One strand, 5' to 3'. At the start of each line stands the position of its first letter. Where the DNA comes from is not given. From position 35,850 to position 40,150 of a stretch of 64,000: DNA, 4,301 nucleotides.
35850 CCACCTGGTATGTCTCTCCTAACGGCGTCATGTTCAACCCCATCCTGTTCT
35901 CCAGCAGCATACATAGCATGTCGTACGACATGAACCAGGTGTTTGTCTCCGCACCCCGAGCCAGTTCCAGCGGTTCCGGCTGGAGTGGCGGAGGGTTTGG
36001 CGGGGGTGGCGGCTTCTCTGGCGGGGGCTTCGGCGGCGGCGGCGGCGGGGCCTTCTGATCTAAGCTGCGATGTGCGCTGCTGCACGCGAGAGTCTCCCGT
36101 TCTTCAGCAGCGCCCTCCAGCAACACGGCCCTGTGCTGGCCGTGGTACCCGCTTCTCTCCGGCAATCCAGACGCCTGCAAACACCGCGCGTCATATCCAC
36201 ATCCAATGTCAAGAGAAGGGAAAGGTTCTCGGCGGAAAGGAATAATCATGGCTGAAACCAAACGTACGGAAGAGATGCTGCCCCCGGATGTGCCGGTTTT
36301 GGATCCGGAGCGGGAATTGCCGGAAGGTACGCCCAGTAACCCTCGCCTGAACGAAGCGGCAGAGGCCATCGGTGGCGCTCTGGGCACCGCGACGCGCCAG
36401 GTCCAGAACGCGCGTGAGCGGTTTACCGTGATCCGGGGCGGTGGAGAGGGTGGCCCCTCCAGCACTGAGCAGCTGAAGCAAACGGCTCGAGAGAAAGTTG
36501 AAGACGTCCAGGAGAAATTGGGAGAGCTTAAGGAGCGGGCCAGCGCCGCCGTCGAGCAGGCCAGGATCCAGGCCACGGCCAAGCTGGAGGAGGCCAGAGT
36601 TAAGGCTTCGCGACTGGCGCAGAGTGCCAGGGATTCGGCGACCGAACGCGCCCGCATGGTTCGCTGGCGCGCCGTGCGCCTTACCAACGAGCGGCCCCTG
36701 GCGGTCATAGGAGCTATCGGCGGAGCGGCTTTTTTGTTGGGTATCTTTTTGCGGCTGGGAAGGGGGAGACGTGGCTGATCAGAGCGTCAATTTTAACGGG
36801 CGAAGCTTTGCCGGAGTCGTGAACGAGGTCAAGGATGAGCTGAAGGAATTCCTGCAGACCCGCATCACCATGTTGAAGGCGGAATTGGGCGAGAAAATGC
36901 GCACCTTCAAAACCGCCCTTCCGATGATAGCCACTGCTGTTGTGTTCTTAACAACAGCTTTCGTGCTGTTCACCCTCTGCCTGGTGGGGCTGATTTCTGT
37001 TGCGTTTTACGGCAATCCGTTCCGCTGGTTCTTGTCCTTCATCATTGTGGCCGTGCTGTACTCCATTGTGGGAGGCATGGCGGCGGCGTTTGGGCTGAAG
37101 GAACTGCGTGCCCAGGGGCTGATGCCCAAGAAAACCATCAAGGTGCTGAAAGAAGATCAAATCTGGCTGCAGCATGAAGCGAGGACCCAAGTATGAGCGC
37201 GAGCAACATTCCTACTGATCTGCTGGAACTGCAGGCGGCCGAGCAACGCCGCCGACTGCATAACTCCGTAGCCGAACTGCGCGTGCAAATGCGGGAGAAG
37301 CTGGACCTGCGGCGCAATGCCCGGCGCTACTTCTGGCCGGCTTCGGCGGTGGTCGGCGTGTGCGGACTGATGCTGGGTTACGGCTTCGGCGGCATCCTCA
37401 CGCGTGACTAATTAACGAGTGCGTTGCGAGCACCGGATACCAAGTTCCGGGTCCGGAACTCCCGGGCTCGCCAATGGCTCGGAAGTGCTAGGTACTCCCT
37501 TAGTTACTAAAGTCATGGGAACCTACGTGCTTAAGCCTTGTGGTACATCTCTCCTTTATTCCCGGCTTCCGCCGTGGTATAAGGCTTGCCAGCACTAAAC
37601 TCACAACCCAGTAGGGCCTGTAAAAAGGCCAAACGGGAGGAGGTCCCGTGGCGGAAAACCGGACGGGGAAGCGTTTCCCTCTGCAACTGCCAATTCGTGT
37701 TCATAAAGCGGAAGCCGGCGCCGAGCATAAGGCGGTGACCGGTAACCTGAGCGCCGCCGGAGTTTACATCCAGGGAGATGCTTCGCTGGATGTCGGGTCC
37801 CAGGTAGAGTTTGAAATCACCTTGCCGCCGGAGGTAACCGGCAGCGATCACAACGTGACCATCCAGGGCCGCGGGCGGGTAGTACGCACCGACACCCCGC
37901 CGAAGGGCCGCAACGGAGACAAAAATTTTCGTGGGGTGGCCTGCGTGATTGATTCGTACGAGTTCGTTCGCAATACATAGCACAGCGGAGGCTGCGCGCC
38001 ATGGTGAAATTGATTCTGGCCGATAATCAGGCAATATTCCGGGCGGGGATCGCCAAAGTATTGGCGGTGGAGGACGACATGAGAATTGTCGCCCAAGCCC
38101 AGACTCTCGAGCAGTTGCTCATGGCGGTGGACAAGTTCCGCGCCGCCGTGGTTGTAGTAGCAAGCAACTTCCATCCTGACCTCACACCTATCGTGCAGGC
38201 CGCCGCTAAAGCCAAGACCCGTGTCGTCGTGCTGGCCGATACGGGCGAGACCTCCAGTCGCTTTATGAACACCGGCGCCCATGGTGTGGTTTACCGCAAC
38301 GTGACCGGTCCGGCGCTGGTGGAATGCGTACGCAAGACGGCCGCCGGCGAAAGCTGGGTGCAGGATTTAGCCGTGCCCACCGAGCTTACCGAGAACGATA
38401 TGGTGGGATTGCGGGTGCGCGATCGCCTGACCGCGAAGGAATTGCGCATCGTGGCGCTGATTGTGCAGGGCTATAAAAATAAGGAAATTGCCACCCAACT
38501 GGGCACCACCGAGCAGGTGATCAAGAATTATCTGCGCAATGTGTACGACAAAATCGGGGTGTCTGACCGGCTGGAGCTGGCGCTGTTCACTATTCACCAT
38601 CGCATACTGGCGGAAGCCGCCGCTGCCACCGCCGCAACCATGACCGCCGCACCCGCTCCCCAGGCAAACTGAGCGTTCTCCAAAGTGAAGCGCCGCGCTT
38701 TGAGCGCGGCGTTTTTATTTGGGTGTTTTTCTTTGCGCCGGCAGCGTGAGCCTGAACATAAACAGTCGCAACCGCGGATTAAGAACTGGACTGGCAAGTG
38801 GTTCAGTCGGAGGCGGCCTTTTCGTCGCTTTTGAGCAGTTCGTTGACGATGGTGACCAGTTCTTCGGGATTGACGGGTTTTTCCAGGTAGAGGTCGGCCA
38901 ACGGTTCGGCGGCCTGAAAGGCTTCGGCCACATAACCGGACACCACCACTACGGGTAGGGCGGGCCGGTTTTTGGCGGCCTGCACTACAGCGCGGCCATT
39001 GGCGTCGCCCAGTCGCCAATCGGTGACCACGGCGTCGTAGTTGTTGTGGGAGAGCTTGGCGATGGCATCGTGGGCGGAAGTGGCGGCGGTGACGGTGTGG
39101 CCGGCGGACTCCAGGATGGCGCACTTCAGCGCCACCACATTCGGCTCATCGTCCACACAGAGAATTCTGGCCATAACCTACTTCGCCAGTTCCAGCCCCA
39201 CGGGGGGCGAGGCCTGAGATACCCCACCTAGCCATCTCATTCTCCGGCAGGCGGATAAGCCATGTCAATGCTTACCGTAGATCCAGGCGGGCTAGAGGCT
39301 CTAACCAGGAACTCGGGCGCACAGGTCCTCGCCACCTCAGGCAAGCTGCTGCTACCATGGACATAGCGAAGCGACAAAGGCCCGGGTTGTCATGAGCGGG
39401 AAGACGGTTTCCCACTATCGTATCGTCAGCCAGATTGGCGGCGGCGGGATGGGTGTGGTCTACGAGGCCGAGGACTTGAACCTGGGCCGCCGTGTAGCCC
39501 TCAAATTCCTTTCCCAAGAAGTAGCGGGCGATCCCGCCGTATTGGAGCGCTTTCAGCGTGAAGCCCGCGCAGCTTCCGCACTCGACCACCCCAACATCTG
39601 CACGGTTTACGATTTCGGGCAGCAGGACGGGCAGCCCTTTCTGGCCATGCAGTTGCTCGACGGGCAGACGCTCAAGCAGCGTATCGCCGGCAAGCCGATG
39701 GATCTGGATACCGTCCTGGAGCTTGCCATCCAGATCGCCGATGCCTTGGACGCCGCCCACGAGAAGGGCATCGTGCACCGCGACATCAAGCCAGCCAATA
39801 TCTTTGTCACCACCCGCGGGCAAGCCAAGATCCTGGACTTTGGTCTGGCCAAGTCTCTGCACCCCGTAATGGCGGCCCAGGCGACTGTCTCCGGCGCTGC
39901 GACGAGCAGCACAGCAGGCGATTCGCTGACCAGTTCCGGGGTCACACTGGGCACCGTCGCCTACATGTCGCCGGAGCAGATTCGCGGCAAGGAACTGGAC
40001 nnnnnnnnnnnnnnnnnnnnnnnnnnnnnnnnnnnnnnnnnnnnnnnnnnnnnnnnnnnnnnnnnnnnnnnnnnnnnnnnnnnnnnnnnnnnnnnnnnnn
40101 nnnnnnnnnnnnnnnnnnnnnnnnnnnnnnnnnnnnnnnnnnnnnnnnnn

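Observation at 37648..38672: Second PilZ + pseudo-receiver LuxR regulator (module 2), next to a canonical CheY and a Ser/Thr kinase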

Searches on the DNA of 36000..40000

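Call 75: search_rna_families(source=window, start=36000, end=40000, threshold=evalue, max_evalue=1)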
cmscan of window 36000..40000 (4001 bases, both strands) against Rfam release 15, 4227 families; matches with E-value up to 1: 3.
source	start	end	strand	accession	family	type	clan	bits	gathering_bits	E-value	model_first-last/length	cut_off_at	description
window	38647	38721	-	RF00516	ylbH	Cis-reg; leader;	-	25.8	50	0.014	1-122/122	no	ylbH leader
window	38647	38717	+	RF02784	SorX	Gene; sRNA;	-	23.7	46.6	0.015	1-73/73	no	Singlet oxygen resistance RNA X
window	38652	38719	+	RF02837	anti-hemB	Gene; sRNA;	-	18.5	49.5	0.56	1-81/81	no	Burkholderia RNA 7 (anti-hemB)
